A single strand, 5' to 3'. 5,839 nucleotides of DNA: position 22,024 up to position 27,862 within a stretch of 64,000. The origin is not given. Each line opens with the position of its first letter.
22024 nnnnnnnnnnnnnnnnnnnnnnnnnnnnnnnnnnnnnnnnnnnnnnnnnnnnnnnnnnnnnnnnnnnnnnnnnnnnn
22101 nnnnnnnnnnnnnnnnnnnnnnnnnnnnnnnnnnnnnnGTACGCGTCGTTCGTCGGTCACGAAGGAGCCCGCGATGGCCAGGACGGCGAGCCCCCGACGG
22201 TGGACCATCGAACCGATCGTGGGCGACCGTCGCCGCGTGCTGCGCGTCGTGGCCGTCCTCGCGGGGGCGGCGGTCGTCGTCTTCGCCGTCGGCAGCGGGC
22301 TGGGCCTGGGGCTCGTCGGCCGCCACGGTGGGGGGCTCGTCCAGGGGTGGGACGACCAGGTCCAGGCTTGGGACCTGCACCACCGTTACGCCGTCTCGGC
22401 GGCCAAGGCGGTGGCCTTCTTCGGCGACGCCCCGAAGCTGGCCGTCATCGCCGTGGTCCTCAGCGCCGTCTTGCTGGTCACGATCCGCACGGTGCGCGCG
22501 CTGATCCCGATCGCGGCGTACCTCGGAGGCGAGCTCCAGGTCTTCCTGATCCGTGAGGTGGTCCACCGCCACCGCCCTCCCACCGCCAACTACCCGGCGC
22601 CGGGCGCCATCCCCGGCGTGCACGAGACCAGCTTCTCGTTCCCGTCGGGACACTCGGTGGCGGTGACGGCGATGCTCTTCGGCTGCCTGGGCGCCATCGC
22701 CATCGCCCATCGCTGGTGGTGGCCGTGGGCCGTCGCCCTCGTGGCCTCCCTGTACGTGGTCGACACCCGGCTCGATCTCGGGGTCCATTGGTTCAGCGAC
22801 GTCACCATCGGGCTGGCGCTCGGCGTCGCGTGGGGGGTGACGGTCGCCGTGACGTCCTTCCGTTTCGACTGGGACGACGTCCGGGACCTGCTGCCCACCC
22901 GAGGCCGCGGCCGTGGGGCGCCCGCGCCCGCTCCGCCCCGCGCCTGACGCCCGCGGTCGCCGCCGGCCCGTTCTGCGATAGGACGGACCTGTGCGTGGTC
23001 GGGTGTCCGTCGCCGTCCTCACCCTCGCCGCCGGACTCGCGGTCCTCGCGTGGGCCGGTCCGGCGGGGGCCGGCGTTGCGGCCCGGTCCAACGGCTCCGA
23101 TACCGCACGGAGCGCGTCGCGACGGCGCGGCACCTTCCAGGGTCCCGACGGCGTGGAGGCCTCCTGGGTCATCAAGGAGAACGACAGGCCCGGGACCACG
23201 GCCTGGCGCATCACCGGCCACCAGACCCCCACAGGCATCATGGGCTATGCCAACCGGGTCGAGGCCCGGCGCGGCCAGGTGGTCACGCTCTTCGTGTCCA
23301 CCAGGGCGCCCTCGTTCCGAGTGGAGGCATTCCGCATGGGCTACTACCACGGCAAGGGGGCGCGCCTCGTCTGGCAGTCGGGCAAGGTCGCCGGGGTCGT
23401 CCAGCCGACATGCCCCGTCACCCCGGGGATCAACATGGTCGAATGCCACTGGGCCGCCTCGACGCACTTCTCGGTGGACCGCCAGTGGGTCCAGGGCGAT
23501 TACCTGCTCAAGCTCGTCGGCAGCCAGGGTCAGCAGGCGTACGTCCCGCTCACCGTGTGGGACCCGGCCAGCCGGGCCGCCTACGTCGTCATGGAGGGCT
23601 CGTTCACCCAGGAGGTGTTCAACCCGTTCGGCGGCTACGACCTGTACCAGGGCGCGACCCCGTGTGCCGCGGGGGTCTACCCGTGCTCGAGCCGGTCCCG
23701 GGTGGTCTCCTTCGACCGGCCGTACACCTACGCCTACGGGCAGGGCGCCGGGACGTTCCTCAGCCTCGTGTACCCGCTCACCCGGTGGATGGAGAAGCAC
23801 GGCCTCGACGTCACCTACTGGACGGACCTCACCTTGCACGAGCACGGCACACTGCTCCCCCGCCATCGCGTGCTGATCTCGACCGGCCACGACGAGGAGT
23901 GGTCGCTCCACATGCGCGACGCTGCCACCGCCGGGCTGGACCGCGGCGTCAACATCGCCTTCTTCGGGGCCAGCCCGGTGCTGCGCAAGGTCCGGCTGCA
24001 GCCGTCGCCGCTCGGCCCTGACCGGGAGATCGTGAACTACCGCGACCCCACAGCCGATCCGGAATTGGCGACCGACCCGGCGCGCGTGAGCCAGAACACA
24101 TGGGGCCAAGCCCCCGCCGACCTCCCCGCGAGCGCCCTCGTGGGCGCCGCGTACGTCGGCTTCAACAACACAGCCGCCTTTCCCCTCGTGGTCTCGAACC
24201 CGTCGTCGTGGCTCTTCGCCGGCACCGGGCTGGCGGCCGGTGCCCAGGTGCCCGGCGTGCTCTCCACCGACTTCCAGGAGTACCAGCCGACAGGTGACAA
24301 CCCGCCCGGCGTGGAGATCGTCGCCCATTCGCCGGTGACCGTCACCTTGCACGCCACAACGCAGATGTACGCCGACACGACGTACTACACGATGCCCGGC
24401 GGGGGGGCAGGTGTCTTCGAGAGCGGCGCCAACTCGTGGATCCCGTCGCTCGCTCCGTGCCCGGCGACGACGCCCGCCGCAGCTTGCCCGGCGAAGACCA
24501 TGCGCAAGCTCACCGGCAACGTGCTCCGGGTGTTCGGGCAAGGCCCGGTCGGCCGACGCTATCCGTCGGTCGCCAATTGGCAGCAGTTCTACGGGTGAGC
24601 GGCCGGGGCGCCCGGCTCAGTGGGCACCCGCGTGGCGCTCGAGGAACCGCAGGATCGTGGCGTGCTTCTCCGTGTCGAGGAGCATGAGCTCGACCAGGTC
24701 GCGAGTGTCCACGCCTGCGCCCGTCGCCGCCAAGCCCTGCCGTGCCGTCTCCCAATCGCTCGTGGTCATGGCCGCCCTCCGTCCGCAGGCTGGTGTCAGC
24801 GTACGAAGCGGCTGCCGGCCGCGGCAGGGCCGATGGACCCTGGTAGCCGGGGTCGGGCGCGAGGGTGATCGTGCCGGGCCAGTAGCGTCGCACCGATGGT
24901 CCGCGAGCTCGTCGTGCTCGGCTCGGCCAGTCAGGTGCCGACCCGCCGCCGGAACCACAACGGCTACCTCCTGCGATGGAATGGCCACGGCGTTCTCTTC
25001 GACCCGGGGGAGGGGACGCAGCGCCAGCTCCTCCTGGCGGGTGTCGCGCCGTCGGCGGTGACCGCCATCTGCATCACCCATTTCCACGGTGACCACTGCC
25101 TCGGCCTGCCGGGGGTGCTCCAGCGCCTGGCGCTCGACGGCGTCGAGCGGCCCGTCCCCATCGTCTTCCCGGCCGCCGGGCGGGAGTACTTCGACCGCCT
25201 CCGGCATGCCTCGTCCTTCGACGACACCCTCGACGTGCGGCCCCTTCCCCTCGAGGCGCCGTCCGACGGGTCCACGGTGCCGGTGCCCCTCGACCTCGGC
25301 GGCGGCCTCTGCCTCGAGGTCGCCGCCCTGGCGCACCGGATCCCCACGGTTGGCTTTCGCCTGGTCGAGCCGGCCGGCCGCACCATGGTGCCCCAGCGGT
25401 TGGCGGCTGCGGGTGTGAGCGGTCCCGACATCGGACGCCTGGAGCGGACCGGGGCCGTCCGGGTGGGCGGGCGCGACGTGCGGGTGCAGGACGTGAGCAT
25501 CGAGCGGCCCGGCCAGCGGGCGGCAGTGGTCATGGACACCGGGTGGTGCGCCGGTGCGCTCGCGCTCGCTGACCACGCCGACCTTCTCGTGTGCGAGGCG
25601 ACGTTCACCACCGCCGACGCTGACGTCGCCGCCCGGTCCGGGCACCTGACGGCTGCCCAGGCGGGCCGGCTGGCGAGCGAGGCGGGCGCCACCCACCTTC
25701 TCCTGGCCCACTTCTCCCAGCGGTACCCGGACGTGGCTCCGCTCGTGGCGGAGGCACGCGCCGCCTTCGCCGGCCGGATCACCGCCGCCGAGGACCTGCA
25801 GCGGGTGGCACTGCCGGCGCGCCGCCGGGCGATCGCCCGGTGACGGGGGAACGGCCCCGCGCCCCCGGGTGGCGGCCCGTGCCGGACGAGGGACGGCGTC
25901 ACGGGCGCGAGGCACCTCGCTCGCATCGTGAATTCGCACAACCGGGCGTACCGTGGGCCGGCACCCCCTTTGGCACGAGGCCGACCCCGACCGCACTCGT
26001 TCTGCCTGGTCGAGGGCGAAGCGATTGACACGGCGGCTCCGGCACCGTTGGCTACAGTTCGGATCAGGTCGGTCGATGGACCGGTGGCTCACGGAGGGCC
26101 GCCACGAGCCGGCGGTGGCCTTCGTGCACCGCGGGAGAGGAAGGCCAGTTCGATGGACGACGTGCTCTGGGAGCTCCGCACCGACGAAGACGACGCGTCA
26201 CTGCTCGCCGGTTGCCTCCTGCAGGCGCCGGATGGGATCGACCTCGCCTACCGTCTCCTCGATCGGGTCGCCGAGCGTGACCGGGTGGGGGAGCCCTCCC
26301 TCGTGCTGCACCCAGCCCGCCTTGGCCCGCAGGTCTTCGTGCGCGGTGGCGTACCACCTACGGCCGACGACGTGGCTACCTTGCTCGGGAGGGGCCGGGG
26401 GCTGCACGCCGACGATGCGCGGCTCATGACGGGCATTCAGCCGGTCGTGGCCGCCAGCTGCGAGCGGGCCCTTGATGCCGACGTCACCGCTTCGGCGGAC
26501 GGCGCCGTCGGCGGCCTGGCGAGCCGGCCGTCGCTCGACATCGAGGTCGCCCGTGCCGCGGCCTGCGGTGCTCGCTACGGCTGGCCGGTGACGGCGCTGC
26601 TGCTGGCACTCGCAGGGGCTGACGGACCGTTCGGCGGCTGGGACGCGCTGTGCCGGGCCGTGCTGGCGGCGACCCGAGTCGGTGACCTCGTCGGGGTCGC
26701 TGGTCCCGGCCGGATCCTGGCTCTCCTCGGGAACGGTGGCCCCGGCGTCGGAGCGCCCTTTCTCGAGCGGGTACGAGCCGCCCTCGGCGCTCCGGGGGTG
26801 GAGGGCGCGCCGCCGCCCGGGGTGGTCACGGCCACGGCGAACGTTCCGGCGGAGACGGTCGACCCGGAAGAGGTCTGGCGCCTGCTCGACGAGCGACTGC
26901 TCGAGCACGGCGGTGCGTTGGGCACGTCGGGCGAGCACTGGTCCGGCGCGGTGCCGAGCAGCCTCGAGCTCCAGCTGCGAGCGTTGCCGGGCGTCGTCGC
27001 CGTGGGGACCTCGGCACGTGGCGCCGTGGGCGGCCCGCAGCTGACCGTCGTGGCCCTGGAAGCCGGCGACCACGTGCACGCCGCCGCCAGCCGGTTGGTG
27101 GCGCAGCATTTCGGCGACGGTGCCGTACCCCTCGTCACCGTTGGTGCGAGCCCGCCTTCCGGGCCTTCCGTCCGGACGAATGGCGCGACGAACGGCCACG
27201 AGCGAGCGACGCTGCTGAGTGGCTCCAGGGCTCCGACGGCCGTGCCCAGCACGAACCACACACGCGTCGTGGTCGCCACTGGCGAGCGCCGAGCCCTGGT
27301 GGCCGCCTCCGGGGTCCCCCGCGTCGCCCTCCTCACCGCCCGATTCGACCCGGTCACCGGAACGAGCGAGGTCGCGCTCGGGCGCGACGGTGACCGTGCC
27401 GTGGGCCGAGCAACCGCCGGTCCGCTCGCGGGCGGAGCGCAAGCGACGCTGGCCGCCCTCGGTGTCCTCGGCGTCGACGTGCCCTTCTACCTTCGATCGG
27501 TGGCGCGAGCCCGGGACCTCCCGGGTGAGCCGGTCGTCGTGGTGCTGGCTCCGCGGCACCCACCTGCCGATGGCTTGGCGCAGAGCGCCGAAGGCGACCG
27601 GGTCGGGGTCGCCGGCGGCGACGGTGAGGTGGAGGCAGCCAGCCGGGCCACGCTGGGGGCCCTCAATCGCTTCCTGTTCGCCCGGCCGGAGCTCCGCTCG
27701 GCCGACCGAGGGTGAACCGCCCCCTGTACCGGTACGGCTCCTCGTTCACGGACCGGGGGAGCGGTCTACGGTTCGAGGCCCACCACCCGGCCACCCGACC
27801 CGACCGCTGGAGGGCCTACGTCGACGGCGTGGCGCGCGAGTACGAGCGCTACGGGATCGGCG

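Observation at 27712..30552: Unusual three-domain fusion: extra GNAT-like N-domain on an Rv1355c-type E1/ThiF-like plus nitroreductase protein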

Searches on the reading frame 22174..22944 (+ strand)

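Call 16: search_protein_families(library=pfam, proteins=[window:22174-22944:+], max_evalue=0.001)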
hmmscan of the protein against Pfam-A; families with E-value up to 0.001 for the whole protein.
window:22174-22944:+ (257 aa): 1 family
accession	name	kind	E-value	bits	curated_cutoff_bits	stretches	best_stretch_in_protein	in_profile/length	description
PF01569.27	PAP2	-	4.1e-13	49.6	27.2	1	110-228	3-125/130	PAP2 superfamily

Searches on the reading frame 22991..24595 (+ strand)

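Call 16: search_protein_families(library=pfam, proteins=[window:22991-24595:+], max_evalue=0.001)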
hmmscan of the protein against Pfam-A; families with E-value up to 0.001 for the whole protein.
window:22991-24595:+ (535 aa): 1 family
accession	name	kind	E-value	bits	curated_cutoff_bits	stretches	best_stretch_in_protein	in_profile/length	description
PF20254.3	DMFA2_C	-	9.3e-98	328.5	27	1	110-488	1-369/374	N,N-dimethylformamidase beta subunit-like, C-terminal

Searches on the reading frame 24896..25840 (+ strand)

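Call 16: search_protein_families(library=pfam, proteins=[window:24896-25840:+], max_evalue=0.001)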
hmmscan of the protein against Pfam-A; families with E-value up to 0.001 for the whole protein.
window:24896-25840:+ (315 aa): 3 families
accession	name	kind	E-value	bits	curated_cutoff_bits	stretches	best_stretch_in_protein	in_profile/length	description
PF00753.33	Lactamase_B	-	9.1e-15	55.5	22.7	1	18-144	3-124/196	Metallo-beta-lactamase superfamily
PF12706.13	Lactamase_B_2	-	2.1e-14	54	27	2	200-273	128-200/200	Beta-lactamase superfamily domain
PF23023.1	Anti-Pycsar_Apyc1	-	0.00067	19.6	50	1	7-78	7-77/250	Anti-Pycsar protein Apyc1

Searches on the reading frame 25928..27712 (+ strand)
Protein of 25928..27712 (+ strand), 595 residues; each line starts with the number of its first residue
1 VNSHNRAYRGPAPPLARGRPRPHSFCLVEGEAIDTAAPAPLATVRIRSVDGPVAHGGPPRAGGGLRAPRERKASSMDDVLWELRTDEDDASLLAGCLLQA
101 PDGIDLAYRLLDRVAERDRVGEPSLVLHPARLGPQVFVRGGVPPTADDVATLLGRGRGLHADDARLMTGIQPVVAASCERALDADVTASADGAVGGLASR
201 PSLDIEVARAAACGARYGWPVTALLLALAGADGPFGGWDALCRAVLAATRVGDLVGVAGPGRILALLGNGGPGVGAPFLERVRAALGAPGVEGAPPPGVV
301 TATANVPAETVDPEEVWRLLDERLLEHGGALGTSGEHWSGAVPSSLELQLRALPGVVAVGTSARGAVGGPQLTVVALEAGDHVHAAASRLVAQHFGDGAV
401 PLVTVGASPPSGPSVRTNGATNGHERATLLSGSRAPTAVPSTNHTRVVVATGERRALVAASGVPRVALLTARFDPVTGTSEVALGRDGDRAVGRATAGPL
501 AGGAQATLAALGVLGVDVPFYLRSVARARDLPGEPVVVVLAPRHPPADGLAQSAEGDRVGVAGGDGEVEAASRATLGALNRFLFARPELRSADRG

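Call 16: search_protein_families(library=pfam, proteins=[window:25928-27712:+], max_evalue=0.001)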
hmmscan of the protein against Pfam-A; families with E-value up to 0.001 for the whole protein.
window:25928-27712:+ (595 aa): 0 families

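Call 61: search_protein_families(library=ncbifam, proteins=[window:25928-27712:+], max_evalue=1)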
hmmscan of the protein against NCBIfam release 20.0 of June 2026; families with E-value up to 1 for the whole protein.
window:25928-27712:+ (595 aa): 0 families

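Call 62: search_solved_structures(query=window:25928-27712:+, max_evalue=1)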
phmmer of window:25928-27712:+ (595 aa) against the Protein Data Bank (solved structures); distinct sequences matched with E-value up to 1: 0.
